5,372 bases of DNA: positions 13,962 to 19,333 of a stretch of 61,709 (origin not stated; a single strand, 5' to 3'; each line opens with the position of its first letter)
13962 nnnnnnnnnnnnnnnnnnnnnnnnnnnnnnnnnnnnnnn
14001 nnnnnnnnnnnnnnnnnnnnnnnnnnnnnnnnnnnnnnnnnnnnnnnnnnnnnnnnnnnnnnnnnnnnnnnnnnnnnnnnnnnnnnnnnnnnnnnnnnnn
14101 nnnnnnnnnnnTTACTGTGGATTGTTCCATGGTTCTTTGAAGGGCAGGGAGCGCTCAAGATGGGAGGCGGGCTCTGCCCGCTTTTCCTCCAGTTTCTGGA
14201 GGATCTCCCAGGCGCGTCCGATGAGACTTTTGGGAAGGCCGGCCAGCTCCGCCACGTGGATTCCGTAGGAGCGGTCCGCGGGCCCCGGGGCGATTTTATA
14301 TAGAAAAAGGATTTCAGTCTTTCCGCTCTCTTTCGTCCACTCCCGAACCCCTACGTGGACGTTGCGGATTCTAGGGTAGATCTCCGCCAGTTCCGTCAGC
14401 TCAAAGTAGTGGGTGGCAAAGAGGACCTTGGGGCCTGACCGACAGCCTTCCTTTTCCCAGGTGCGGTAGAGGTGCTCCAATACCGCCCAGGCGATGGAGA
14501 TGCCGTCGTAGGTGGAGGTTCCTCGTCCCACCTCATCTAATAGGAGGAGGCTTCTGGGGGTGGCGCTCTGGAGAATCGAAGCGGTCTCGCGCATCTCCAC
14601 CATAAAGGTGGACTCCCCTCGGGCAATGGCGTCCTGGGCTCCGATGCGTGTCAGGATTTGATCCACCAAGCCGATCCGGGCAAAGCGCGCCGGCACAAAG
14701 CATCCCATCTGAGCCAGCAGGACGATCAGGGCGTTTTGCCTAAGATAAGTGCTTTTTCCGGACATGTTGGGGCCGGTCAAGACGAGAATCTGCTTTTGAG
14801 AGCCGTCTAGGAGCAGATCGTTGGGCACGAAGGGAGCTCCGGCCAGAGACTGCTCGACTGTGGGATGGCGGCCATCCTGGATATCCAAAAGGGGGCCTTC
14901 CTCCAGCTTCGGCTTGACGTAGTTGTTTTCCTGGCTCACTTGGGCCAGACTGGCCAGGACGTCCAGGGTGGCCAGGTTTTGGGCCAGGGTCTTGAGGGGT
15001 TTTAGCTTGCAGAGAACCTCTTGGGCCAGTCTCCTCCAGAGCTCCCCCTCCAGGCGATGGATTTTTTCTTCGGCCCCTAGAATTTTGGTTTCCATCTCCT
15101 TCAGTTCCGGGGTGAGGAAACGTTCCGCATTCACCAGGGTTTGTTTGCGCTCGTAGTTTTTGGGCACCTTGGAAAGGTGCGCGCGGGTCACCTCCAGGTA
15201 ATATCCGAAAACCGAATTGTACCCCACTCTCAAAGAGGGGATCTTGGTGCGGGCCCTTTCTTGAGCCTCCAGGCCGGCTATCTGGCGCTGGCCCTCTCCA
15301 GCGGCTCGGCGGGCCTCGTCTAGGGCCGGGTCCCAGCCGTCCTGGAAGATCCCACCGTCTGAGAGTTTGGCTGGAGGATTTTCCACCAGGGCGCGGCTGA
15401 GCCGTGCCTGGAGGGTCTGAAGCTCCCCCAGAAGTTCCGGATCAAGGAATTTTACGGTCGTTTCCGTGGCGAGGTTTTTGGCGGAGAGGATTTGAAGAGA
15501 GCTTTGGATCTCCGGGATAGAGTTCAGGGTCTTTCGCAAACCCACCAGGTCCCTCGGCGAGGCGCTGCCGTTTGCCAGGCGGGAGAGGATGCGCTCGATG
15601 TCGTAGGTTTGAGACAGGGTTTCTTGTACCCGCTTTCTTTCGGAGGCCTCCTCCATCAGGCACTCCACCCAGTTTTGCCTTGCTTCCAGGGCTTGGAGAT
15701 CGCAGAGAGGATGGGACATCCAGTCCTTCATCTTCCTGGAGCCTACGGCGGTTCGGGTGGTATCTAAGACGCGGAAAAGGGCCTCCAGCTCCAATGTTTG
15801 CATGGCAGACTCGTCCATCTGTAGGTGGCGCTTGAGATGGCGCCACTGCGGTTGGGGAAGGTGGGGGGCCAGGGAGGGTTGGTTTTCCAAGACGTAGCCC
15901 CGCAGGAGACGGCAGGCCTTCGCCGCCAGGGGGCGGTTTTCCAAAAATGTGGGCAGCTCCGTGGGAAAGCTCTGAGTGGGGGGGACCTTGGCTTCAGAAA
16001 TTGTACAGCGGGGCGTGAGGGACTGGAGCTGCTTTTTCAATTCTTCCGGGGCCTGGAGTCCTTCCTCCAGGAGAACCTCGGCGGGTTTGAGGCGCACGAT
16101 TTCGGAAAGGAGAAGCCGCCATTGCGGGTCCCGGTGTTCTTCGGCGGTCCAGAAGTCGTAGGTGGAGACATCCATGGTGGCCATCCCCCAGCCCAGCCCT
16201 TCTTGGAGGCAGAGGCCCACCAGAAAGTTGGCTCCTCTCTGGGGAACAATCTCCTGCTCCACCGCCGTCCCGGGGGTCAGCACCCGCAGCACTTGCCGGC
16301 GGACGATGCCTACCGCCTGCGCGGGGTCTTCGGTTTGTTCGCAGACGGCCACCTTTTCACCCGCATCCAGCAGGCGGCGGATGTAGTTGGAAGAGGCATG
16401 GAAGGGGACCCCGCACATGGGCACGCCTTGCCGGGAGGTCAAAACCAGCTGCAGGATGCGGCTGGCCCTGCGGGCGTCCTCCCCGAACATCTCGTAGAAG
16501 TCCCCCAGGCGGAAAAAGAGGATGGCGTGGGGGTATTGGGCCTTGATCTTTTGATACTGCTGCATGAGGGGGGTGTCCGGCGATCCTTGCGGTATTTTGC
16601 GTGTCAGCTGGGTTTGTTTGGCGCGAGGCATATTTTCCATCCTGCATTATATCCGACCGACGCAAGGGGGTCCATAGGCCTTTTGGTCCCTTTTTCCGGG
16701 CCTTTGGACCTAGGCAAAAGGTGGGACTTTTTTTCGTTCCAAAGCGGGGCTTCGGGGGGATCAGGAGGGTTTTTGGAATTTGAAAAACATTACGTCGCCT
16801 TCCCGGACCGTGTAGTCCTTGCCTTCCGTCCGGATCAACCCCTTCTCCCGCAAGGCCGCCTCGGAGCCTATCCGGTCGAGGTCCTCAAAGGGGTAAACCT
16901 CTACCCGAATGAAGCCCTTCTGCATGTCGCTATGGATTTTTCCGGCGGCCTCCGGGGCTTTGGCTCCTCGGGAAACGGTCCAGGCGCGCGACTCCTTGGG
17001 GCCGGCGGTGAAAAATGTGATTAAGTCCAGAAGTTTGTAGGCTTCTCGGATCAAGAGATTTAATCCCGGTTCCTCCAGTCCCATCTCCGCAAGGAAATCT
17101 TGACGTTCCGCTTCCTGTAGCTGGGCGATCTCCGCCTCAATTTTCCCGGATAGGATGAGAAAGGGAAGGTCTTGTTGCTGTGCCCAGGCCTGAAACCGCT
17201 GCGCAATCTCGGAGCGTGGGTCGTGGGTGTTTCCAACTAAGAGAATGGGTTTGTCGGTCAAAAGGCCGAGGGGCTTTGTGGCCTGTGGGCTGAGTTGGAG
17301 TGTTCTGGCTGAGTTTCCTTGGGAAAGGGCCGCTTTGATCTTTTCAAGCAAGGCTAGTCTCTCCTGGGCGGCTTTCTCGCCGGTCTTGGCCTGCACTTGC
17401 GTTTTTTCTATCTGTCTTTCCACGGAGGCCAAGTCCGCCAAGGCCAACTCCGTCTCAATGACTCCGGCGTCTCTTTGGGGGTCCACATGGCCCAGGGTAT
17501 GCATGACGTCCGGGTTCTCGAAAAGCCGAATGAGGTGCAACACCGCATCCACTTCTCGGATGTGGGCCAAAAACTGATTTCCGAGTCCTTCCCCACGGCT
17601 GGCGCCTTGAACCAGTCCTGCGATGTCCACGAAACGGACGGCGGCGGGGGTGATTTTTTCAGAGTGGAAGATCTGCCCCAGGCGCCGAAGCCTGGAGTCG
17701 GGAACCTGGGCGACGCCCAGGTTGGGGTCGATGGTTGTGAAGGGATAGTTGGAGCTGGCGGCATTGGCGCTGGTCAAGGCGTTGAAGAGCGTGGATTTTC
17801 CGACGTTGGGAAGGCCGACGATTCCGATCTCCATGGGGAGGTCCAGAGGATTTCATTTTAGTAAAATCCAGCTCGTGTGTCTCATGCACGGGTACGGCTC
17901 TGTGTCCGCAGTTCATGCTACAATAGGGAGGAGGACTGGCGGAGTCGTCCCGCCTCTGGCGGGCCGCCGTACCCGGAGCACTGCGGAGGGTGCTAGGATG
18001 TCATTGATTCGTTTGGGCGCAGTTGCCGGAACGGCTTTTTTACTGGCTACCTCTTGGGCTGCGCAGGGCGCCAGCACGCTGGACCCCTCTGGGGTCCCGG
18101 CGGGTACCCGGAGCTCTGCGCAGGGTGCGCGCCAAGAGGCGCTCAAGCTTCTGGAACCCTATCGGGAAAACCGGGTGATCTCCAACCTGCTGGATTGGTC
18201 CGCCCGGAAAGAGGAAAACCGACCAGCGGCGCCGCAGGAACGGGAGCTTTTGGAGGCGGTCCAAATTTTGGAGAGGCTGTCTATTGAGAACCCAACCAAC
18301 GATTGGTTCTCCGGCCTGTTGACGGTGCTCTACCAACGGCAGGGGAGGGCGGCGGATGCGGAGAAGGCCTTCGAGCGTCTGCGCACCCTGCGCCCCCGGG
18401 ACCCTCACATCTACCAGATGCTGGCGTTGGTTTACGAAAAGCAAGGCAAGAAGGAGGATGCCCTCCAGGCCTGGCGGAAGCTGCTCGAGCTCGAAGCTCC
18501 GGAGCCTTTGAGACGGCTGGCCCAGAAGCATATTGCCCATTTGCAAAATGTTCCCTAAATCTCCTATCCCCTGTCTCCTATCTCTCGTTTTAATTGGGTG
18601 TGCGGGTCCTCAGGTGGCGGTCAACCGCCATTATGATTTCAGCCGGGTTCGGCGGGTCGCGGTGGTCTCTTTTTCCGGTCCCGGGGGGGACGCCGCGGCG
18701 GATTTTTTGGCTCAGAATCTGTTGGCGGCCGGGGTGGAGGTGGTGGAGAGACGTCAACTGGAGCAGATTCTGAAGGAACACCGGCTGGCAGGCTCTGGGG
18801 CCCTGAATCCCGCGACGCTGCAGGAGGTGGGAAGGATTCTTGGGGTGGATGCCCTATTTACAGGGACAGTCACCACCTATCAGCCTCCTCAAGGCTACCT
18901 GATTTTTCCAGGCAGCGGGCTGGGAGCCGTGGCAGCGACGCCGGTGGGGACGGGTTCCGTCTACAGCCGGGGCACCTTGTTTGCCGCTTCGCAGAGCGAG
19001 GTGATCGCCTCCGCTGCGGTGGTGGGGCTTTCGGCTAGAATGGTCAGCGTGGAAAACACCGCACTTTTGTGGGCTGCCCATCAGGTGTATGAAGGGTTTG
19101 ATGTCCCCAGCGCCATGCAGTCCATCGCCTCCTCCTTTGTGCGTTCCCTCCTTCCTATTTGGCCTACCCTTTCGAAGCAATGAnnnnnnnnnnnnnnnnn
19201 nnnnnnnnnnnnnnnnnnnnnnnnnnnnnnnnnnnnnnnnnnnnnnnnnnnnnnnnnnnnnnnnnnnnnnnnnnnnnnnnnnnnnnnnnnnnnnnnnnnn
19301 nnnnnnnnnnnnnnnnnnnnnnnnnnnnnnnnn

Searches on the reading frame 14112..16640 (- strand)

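Call 35: search_protein_families(library=pfam, proteins=[window:14112-16640:-])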
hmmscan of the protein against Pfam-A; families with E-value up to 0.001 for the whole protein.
window:14112-16640:- (842 aa): 5 families
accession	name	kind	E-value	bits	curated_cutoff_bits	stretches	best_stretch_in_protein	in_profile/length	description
PF00488.27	MutS_V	-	1.5e-77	260.3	30.2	1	620-818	2-188/188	MutS domain V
PF05192.23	MutS_III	-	1.3e-43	150.1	34.1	1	272-566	5-194/194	MutS domain III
PF01624.25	MutS_I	-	3.5e-41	140.4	20.6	1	23-129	1-112/113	MutS domain I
PF05190.23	MutS_IV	-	8.3e-30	103.4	22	1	435-526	1-92/92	MutS family domain IV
PF05188.22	MutS_II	-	4.1e-09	37.4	25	1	138-255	1-126/133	MutS domain II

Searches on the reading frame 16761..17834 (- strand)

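Call 35: search_protein_families(library=pfam, proteins=[window:16761-17834:-])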
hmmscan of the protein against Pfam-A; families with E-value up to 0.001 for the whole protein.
window:16761-17834:- (357 aa): 3 families
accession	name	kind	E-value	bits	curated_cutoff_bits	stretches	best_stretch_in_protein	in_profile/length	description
PF06071.19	YchF-GTPase_C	-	2.9e-35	120.7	27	1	271-353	1-83/84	Protein of unknown function (DUF933)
PF01926.29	MMR_HSR1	-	1.4e-24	86.8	21.9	1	2-106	1-86/113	50S ribosome-binding GTPase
PF02421.24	FeoB_N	-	9.3e-09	35.4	27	1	2-45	2-45/156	Ferrous iron transport protein B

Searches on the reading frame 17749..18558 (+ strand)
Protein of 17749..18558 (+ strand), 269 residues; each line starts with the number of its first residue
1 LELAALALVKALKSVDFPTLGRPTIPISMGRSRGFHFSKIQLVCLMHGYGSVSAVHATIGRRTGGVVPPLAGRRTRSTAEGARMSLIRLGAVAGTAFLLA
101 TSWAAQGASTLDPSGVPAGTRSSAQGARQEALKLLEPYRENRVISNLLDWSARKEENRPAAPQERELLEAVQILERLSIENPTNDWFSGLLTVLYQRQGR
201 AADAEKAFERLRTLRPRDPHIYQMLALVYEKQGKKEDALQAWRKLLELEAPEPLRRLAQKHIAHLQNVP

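Call 35: search_protein_families(library=pfam, proteins=[window:17749-18558:+])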
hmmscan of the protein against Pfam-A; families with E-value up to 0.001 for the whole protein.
window:17749-18558:+ (269 aa): 11 families
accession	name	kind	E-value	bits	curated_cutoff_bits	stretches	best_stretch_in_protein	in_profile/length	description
PF14559.12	TPR_19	-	1.2e-11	45.2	25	2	164-226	4-66/68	Tetratricopeptide repeat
PF07719.23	TPR_2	-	6.4e-08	32.6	27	1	221-249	3-31/34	Tetratricopeptide repeat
PF13432.12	TPR_16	-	2.4e-06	28.3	32.7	1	194-246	6-58/65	Tetratricopeptide repeat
PF13431.12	TPR_17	-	3.2e-06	27.4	24.4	0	215-240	9-34/34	Tetratricopeptide repeat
PF13428.12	TPR_14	-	6.1e-06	26.9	23.5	0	194-226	10-42/44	Tetratricopeptide repeat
PF00515.34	TPR_1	-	8.6e-06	25.8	27.8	0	222-248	4-30/34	Tetratricopeptide repeat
PF13181.12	TPR_8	-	2e-05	24.8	25.7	0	220-249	2-31/34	Tetratricopeptide repeat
PF03704.23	BTAD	-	2.2e-05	25.3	22.1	1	169-213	80-124/146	Bacterial transcriptional activator domain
PF23914.1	TPR_CcmH_CycH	-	2.7e-05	24.5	42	0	204-251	106-153/158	Cytochrome c-type biogenesis protein H TPR domain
PF13174.12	TPR_6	-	0.00021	22.2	26.3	0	224-247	5-28/33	Tetratricopeptide repeat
PF13176.12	TPR_7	-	0.00091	19.6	27.9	0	224-249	4-29/36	Tetratricopeptide repeat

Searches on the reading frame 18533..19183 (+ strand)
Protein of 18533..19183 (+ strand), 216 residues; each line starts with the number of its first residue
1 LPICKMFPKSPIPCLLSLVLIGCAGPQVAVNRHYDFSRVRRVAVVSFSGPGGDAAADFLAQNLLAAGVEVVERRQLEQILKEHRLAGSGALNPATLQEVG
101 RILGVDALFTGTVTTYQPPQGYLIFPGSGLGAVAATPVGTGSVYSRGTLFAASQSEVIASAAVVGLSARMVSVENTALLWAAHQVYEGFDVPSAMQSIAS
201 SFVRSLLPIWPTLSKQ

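Call 35: search_protein_families(library=pfam, proteins=[window:18533-19183:+])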
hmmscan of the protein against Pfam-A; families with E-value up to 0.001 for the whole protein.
window:18533-19183:+ (216 aa): 1 family
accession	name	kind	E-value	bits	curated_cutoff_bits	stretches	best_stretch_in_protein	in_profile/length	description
PF03783.19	CsgG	-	3.1e-13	50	20.8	1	28-120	12-105/210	Curli production assembly/transport component CsgG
